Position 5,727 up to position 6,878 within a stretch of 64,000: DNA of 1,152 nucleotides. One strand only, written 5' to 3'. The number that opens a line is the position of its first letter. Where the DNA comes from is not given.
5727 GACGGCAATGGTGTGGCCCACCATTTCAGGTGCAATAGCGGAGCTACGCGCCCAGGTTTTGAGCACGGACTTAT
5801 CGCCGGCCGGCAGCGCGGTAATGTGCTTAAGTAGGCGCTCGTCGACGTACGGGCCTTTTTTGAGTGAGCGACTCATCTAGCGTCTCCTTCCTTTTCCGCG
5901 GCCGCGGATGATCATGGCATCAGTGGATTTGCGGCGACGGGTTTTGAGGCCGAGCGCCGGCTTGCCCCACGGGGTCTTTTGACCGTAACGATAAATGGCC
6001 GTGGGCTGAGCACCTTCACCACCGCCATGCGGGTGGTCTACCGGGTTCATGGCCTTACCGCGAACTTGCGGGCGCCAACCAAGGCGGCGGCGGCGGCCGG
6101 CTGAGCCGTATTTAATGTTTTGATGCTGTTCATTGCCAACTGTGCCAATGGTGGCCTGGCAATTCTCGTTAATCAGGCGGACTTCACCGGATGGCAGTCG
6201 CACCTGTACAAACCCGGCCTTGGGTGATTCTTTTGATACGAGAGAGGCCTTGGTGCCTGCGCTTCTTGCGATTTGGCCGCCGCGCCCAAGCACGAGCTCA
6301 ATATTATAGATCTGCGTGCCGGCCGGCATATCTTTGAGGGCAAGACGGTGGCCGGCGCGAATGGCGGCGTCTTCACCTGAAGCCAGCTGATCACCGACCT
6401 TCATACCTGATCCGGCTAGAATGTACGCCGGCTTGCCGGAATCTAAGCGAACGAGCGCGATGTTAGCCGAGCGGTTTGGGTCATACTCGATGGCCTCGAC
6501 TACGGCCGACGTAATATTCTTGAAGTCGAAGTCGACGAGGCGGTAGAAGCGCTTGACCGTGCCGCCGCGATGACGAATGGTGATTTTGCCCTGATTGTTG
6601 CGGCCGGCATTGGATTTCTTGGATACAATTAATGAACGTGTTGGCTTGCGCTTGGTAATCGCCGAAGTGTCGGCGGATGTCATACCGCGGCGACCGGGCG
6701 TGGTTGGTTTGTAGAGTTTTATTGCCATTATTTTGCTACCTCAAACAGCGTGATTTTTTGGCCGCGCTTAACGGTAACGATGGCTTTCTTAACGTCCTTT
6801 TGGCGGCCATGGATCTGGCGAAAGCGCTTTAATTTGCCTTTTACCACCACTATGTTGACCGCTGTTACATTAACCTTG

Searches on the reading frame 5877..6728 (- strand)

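Call 17: search_protein_families(library=pfam, proteins=[window:5877-6728:-], max_evalue=0.0001)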
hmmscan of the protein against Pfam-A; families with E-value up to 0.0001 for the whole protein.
window:5877-6728:- (283 aa): 2 families
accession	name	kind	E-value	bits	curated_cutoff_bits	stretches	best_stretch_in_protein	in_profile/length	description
PF03947.24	Ribosomal_L2_C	-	2.5e-48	163.8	33.7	1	125-255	2-126/126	Ribosomal Proteins L2, C-terminal domain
PF00181.30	Ribosomal_L2_N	-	1e-26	93.2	23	1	42-116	1-76/77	Ribosomal Proteins L2, RNA binding N-terminal domain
